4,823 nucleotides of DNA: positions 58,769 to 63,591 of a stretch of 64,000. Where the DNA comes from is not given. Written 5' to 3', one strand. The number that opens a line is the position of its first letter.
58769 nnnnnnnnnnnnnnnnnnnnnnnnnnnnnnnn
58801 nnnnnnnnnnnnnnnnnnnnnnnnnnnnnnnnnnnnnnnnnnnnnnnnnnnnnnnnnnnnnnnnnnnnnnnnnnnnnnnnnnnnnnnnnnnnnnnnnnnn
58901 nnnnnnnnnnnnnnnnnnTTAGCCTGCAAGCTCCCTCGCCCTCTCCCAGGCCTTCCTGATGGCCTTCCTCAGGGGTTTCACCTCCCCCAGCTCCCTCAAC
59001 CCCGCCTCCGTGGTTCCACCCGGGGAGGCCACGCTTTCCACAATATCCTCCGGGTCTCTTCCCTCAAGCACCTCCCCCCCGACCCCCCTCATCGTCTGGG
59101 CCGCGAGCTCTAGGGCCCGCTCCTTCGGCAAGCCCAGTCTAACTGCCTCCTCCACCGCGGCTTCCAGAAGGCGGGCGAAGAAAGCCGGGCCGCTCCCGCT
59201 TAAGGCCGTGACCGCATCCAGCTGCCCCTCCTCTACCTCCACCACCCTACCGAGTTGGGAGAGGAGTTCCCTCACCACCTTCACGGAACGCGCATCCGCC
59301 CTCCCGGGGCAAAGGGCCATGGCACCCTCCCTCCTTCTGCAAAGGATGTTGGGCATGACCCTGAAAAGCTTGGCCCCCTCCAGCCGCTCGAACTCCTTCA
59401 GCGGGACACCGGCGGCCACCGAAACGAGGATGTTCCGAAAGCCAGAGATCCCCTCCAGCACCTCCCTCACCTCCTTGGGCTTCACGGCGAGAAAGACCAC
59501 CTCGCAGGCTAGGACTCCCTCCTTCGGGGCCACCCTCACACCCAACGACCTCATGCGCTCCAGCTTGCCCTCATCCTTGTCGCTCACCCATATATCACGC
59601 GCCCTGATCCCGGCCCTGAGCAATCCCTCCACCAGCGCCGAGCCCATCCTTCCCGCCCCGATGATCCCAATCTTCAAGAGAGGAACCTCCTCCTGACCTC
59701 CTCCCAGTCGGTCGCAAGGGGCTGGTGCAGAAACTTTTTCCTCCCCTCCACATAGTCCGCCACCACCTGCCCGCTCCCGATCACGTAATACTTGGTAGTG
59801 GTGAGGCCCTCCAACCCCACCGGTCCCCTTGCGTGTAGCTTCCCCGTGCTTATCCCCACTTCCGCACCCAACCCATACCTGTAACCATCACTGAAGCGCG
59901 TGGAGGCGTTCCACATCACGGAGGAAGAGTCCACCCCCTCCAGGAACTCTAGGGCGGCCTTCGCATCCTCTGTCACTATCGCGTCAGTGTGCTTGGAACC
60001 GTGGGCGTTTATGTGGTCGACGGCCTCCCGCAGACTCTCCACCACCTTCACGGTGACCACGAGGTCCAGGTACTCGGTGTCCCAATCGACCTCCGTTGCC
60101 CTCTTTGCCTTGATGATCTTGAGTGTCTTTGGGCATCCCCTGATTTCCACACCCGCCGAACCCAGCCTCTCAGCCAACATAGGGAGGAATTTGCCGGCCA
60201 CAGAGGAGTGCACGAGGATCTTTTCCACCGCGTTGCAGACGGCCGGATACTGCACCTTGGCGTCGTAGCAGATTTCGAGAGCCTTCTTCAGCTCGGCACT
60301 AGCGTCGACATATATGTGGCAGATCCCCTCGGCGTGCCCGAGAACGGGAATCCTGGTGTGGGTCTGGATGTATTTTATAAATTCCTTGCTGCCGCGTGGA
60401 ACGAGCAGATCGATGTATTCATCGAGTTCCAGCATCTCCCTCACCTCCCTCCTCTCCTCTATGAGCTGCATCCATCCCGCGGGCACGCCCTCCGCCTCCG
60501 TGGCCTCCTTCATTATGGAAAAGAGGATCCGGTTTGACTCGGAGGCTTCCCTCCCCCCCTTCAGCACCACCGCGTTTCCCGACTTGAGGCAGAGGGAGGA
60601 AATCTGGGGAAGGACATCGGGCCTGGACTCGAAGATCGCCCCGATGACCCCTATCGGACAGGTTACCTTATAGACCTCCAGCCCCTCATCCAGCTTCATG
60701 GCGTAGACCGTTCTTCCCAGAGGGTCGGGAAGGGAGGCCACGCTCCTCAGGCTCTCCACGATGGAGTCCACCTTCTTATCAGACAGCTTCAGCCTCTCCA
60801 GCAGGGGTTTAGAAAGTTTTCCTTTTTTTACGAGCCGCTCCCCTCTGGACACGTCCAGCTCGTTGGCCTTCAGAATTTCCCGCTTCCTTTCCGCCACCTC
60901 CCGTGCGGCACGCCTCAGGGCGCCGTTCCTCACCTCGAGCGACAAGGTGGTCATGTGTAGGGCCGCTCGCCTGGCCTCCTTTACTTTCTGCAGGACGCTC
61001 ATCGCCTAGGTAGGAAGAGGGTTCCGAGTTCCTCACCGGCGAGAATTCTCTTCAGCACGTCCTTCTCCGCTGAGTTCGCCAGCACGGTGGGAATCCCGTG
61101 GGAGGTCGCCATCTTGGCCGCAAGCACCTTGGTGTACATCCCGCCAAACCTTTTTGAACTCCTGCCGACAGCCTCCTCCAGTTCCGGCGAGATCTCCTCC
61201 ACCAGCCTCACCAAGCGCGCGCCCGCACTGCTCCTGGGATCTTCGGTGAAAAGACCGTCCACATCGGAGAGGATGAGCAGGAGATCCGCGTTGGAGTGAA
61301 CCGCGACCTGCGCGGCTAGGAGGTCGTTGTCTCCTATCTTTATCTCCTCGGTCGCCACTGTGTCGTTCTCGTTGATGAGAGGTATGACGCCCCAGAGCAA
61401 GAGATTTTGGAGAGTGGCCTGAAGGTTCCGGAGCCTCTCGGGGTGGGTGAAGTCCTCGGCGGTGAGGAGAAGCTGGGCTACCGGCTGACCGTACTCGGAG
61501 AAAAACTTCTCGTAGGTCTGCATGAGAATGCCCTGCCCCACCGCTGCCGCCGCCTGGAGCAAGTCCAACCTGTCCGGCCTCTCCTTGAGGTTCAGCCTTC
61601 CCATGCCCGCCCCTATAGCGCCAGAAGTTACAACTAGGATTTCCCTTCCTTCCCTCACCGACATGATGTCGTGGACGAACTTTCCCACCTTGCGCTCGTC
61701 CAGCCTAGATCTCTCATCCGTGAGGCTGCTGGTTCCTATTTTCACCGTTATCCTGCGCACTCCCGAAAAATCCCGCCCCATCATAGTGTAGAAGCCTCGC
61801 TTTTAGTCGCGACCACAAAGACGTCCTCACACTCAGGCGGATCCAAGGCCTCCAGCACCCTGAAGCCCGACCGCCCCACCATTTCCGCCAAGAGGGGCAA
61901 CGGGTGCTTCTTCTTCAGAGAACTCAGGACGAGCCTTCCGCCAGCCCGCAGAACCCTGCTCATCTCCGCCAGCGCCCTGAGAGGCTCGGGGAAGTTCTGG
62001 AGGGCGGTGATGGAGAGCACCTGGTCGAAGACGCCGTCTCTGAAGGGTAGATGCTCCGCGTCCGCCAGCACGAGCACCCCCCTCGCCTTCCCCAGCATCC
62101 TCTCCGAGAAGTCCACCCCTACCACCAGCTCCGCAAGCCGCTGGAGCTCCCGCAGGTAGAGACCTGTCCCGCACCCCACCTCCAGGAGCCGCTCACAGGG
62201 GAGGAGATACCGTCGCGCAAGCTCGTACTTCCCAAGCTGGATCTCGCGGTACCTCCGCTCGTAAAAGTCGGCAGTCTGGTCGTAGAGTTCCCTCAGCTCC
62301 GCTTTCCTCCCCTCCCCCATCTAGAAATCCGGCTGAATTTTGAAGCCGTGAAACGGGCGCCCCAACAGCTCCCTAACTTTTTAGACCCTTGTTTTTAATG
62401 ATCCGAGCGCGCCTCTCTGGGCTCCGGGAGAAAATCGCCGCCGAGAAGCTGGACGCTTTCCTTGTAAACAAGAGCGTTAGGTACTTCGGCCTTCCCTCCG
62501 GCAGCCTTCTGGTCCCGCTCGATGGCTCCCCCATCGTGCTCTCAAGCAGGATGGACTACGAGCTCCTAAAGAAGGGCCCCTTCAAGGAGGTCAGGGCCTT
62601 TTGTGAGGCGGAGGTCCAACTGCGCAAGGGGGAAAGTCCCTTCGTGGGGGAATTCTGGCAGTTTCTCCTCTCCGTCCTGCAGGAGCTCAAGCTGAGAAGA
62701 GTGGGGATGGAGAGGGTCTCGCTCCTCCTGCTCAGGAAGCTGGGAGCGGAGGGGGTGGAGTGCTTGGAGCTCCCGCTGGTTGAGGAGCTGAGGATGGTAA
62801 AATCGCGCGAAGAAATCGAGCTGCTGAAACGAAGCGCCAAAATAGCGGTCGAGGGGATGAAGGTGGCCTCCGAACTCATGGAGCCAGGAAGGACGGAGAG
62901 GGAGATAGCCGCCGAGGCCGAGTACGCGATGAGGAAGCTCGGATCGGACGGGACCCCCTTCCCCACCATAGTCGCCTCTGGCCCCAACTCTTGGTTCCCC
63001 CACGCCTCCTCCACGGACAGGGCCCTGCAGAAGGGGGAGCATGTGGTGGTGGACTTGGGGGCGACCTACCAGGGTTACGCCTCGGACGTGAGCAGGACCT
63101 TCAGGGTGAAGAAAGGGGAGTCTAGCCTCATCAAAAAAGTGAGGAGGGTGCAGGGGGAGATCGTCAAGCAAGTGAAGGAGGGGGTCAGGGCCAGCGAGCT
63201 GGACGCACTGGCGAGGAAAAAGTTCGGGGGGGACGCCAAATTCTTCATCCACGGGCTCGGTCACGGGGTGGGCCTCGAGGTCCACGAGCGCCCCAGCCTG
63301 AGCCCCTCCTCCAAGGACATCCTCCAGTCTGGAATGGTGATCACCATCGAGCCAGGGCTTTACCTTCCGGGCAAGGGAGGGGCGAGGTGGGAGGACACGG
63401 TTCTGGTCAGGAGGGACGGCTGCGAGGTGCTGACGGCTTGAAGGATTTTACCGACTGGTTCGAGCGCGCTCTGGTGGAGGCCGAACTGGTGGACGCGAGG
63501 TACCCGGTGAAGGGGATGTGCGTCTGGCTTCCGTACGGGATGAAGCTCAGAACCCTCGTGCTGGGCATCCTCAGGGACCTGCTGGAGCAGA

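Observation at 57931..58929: Uninterrupted PPAT–dCMP deaminase fusion ORF overlapping thyX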

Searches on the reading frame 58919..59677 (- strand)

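Call 3: search_protein_families(library=pfam, proteins=[window:58919-59677:-], max_evalue=0.01)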
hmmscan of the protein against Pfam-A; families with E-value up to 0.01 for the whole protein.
window:58919-59677:- (252 aa): 5 families
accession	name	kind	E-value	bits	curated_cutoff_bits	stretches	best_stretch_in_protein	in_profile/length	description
PF14748.11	P5CR_dimer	-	4.3e-29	101.3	25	1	150-249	1-104/105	Pyrroline-5-carboxylate reductase dimerisation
PF03807.23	F420_oxidored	-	5.6e-17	62.6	21.6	1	2-90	1-94/94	NADP oxidoreductase coenzyme F420-dependent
PF03446.21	NAD_binding_2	-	1.9e-06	28.5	21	1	2-79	1-78/161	NAD binding domain of 6-phosphogluconate dehydrogenase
PF10727.15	Rossmann-like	-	0.00011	22.4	23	1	1-78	15-93/131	Rossmann-like domain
PF02254.24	TrkA_N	-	0.00031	21.5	23.8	1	4-49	2-44/116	TrkA-N domain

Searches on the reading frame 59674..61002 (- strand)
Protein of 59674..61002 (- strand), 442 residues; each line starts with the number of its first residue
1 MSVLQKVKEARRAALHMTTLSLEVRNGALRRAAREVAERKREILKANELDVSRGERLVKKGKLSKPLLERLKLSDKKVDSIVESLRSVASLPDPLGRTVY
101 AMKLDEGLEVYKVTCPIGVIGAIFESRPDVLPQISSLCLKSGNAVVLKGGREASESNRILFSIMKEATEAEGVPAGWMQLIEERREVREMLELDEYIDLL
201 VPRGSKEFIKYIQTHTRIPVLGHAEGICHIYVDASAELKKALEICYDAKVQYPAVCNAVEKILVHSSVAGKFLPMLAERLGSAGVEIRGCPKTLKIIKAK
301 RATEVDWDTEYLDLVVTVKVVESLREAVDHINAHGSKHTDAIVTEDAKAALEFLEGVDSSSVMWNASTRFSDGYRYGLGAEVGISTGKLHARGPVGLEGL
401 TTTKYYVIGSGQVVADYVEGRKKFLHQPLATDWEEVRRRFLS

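Call 44: search_protein_families(library=pfam, proteins=[window:59674-61002:-], max_evalue=0.001)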
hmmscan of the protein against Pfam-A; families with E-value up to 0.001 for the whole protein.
window:59674-61002:- (442 aa): 1 family
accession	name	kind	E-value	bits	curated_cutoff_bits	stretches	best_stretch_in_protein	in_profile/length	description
PF00171.27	Aldedh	-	6e-23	81.6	23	1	5-282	33-295/461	Aldehyde dehydrogenase family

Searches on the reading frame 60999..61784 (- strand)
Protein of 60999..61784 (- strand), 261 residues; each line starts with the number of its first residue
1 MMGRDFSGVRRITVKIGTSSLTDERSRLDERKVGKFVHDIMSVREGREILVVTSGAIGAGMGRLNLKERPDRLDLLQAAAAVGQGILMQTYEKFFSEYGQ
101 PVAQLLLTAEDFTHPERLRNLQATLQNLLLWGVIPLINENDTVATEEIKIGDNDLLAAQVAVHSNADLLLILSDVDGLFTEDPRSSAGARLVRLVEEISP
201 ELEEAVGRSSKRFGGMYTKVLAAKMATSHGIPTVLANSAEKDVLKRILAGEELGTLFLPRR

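Call 44: search_protein_families(library=pfam, proteins=[window:60999-61784:-], max_evalue=0.001)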
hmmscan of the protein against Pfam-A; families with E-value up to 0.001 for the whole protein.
window:60999-61784:- (261 aa): 1 family
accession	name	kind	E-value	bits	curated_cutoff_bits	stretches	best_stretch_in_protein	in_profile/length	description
PF00696.33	AA_kinase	-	1.2e-41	143.5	24.9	1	11-237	2-234/234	Amino acid kinase family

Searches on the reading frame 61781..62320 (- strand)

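Call 44: search_protein_families(library=pfam, proteins=[window:61781-62320:-], max_evalue=0.001)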
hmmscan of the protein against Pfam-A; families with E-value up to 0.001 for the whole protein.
window:61781-62320:- (179 aa): 9 families
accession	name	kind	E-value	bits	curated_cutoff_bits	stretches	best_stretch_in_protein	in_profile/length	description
PF08241.18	Methyltransf_11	-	4.1e-24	85.5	21.2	1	46-132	1-95/95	Methyltransferase domain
PF13649.12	Methyltransf_25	-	4.3e-18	66.2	27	1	46-128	2-97/97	Methyltransferase domain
PF13847.12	Methyltransf_31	-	9.5e-15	55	27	1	44-145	6-120/145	Methyltransferase domain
PF13489.12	Methyltransf_23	-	3.4e-12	46.8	27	1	39-139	20-123/164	Methyltransferase domain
PF08242.18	Methyltransf_12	-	5.6e-12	46.7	30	1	46-130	1-98/98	Methyltransferase domain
PF01209.24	Ubie_methyltran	-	1.1e-10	41.7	20.1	1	41-132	47-151/233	ubiE/COQ5 methyltransferase family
PF08003.17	Methyltransf_9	-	9.7e-06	25.2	23.8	1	43-135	117-220/315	Protein of unknown function (DUF1698)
PF07021.18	MetW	-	0.00013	22.1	21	1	34-125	6-103/193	Methionine biosynthesis protein MetW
PF02353.26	CMAS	-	0.00079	19.3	27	0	28-140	47-172/273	Mycolic acid cyclopropane synthetase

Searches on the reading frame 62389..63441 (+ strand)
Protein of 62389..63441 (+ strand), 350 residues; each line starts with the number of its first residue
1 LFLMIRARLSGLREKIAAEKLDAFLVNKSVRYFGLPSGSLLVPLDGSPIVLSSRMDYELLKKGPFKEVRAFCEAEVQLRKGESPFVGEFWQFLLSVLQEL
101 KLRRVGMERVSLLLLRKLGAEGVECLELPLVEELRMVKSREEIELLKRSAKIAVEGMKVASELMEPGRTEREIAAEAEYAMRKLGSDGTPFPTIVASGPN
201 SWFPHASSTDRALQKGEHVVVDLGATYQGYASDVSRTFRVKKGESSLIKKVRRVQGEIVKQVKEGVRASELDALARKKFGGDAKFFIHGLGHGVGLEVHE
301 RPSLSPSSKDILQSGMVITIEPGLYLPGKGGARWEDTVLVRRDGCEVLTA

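Call 44: search_protein_families(library=pfam, proteins=[window:62389-63441:+], max_evalue=0.001)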
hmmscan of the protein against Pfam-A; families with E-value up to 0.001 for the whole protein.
window:62389-63441:+ (350 aa): 1 family
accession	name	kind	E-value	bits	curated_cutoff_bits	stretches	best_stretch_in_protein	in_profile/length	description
PF00557.29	Peptidase_M24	-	1.5e-61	208.2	23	1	144-341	1-207/208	Metallopeptidase family M24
